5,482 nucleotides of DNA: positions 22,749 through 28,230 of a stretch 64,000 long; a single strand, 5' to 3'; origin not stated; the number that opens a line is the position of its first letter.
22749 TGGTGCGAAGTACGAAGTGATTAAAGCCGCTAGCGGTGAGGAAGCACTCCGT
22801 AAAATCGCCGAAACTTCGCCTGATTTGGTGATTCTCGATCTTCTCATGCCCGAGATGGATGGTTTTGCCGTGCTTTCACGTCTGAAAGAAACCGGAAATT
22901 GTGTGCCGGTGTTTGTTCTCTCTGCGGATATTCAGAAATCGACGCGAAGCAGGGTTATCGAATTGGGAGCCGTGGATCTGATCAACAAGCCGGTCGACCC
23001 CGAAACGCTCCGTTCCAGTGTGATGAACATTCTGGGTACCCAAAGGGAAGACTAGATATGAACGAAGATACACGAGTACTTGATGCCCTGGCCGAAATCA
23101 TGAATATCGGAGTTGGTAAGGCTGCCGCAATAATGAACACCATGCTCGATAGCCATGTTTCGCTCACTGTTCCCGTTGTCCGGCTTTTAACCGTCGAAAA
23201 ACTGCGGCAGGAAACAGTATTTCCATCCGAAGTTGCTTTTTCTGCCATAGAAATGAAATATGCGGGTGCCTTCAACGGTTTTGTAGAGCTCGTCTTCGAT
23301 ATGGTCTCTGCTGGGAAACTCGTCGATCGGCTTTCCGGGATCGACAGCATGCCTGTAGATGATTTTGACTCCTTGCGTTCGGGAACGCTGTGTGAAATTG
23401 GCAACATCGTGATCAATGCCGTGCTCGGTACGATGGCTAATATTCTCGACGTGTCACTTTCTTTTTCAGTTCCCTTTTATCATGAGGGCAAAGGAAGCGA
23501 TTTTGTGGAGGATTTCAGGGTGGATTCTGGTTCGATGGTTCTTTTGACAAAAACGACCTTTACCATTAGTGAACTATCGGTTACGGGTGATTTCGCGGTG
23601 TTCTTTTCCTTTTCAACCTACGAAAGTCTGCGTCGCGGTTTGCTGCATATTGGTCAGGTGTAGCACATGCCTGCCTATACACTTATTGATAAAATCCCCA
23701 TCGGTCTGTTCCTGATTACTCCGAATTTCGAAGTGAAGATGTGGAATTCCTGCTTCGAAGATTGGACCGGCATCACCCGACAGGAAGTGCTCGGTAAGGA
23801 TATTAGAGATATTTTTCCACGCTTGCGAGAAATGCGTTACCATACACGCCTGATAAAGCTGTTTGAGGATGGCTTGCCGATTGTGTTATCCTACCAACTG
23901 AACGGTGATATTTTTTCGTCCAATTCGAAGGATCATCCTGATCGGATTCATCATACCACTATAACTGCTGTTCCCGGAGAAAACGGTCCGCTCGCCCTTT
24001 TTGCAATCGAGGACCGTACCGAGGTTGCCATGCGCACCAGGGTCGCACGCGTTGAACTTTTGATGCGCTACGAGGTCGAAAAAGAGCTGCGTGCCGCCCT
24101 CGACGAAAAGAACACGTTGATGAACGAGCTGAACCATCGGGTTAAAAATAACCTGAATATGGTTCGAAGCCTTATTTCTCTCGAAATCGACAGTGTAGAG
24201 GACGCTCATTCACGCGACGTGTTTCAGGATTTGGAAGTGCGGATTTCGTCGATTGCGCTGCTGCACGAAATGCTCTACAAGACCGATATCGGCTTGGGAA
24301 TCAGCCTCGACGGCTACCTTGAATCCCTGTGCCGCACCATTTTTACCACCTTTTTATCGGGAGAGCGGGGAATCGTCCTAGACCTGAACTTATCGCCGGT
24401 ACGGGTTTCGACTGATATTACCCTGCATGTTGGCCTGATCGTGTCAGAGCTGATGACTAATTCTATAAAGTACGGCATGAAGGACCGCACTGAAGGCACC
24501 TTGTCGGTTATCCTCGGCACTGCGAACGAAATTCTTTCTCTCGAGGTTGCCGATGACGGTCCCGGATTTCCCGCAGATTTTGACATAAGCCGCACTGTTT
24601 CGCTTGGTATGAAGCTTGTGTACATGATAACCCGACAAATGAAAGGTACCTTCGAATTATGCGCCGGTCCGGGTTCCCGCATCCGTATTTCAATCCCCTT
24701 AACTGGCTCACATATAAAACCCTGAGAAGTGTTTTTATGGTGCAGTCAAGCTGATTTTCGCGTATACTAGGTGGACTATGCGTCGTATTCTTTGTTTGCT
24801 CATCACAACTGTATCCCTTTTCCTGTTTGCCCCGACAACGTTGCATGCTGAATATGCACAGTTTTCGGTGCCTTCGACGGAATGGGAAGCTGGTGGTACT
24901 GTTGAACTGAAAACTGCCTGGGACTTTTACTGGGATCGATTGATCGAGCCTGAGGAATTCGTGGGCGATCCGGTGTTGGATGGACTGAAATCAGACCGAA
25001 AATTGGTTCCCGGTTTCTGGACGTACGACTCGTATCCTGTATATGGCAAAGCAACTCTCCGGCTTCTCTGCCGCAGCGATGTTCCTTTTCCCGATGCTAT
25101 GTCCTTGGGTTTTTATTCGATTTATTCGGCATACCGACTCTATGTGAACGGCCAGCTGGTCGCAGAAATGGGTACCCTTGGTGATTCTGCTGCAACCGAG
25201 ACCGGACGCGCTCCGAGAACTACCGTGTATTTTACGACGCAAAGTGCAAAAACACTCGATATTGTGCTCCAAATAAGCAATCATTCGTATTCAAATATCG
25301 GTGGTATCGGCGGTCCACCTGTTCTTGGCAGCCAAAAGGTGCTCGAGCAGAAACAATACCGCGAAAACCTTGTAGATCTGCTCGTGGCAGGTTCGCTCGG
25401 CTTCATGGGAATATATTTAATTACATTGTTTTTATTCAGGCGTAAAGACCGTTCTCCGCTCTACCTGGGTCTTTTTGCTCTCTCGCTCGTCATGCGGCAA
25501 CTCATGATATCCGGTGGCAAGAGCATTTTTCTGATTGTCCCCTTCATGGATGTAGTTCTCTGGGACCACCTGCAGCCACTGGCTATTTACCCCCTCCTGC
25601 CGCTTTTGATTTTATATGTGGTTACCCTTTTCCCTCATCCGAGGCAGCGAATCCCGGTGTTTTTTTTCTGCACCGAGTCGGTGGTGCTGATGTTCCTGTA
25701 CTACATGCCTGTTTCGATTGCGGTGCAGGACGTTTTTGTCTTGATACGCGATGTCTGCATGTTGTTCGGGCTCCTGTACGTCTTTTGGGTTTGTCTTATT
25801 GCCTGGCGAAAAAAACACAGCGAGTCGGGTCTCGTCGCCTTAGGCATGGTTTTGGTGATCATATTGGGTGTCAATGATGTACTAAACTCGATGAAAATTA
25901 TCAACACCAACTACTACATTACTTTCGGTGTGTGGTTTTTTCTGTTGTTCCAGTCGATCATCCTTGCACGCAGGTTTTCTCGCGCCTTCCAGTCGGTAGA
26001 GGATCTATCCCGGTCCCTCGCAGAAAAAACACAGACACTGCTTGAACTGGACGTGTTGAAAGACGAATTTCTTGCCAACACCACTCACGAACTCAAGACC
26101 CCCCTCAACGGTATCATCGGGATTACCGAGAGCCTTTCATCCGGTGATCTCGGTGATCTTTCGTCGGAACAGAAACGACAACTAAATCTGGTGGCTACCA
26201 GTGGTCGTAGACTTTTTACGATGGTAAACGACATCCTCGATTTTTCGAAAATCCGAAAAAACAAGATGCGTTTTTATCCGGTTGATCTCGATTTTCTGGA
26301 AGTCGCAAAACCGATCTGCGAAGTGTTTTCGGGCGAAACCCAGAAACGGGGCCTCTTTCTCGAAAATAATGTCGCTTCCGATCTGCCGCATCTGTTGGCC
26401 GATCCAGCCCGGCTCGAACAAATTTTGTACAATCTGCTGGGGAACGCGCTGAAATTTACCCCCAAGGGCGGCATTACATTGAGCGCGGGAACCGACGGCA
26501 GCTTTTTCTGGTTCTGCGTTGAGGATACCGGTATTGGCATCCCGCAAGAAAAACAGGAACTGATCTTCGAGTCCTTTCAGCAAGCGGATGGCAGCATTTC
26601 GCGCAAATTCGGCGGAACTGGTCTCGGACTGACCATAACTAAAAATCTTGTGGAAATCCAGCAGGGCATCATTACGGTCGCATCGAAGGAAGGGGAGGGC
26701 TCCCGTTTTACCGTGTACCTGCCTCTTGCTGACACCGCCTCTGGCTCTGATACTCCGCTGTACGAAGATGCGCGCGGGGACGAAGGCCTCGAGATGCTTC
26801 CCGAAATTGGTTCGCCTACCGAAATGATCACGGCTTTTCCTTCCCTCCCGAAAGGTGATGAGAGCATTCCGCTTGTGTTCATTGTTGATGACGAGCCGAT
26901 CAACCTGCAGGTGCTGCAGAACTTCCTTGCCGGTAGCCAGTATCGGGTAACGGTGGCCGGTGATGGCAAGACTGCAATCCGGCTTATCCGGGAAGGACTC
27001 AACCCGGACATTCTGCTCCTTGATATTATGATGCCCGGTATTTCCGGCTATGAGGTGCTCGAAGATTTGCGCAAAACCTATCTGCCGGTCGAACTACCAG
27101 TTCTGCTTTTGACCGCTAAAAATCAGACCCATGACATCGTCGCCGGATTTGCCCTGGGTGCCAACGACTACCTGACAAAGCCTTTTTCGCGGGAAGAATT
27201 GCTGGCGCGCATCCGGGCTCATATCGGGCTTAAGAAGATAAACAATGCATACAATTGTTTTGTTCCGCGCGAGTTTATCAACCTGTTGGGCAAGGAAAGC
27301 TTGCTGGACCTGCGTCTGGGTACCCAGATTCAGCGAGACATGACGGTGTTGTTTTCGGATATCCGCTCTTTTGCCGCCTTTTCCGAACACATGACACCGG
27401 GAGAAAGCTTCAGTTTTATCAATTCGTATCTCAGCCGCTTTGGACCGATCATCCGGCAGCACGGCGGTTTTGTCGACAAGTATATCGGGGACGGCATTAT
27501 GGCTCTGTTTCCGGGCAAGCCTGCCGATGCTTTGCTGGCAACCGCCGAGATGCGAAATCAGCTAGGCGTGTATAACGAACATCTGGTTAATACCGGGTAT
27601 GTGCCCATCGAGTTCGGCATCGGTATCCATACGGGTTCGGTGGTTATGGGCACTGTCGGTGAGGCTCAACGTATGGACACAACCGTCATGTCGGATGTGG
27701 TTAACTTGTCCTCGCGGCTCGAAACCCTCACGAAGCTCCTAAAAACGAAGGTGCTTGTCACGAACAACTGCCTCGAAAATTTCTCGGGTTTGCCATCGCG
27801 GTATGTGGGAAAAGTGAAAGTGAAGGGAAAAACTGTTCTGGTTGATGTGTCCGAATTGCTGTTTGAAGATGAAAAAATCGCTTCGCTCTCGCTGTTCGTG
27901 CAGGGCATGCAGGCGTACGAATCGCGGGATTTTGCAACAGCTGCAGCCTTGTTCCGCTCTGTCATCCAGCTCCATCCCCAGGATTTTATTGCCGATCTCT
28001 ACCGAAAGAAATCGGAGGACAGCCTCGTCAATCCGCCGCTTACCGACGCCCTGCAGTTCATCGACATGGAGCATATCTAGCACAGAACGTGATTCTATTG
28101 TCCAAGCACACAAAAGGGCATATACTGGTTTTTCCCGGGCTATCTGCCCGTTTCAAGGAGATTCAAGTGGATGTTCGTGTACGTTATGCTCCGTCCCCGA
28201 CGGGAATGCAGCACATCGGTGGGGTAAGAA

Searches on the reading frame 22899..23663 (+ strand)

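Call 45: search_protein_families(library=pfam, proteins=[window:22899-23663:+], max_evalue=0.0001)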
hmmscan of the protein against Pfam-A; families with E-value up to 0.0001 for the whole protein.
window:22899-23663:+ (254 aa): 2 families
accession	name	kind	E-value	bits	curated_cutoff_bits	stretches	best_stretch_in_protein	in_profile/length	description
PF04509.17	CheC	-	5.4e-11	42.7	22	1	60-94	2-36/38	CheC-like family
PF13690.11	CheX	-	4.3e-09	36.8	27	0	119-199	5-77/94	Chemotaxis phosphatase CheX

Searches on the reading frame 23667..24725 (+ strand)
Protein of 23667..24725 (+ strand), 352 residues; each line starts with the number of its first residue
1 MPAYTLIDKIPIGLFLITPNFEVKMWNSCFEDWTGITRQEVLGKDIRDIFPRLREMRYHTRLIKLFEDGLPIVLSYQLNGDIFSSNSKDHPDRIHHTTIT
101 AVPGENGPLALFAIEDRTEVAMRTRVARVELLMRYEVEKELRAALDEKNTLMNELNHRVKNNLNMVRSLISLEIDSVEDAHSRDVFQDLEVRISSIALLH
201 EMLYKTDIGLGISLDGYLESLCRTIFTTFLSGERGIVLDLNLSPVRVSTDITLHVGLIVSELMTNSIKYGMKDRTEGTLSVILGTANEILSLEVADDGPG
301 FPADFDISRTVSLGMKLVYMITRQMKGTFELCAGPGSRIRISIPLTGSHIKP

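Call 45: search_protein_families(library=pfam, proteins=[window:23667-24725:+], max_evalue=0.0001)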
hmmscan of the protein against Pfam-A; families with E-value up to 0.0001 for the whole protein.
window:23667-24725:+ (352 aa): 5 families
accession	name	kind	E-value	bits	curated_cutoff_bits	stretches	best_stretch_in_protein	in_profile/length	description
PF07568.18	HisKA_2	-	5.8e-20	71.6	22.3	1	154-228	1-75/76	Histidine kinase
PF02518.31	HATPase_c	-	1.6e-10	41.8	26.4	1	254-346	5-110/111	Histidine kinase-, DNA gyrase B-, and HSP90-like ATPase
PF07536.20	HWE_HK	-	7.2e-08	33.5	22.8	1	154-207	1-52/83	HWE histidine kinase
PF13581.12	HATPase_c_2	-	7.3e-08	32.9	27.4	1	245-303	22-81/127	Histidine kinase-like ATPase domain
PF13426.13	PAS_9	-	1.3e-06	29.1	27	1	13-119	3-103/103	PAS domain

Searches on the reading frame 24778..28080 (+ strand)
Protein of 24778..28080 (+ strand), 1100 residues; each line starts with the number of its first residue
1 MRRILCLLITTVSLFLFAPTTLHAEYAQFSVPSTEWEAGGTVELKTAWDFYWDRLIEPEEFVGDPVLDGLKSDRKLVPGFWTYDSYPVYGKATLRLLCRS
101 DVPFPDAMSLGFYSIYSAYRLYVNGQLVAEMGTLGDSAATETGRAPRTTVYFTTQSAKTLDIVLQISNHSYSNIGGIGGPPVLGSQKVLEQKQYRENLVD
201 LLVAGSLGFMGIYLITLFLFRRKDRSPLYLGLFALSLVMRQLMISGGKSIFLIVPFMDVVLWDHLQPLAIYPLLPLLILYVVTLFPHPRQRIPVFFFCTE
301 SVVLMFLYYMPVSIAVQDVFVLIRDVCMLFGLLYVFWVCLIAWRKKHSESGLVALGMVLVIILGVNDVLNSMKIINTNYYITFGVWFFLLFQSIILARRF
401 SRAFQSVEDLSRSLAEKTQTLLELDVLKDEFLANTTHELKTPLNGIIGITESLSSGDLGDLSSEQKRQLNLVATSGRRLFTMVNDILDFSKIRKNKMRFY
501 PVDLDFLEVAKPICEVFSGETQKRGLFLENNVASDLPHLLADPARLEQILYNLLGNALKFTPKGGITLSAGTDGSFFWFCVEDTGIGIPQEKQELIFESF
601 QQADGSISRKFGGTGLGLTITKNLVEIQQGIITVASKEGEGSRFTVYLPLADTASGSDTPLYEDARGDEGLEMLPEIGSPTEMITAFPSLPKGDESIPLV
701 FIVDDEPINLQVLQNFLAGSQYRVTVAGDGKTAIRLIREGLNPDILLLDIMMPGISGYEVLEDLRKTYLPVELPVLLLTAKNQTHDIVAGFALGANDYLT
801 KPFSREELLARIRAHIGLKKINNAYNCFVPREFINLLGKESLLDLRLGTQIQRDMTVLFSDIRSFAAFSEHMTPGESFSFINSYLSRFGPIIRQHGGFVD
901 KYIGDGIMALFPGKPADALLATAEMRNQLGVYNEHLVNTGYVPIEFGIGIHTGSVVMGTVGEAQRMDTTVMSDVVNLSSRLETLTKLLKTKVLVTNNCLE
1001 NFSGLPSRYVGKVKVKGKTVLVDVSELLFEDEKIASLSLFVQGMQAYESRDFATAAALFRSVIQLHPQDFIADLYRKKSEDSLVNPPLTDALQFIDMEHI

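Call 45: search_protein_families(library=pfam, proteins=[window:24778-28080:+], max_evalue=0.0001)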
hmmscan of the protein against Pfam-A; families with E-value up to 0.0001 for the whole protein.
window:24778-28080:+ (1100 aa): 5 families
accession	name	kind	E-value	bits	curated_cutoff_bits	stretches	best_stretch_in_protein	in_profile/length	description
PF00072.30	Response_reg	-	3.1e-29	101.8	30.2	1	700-813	1-111/111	Response regulator receiver domain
PF02518.31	HATPase_c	-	1.7e-27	96.5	26.4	1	542-651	2-110/111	Histidine kinase-, DNA gyrase B-, and HSP90-like ATPase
PF07695.17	7TMR-DISM_7TM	-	1.3e-22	81.2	29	1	196-399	1-205/205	7TM diverse intracellular signalling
PF00211.25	Guanylate_cyc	-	4.3e-18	66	21.9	1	853-1019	7-174/183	Adenylate and Guanylate cyclase catalytic domain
PF00512.31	HisKA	-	1.4e-17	63.9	26.9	1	428-493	2-64/66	His Kinase A (phospho-acceptor) domain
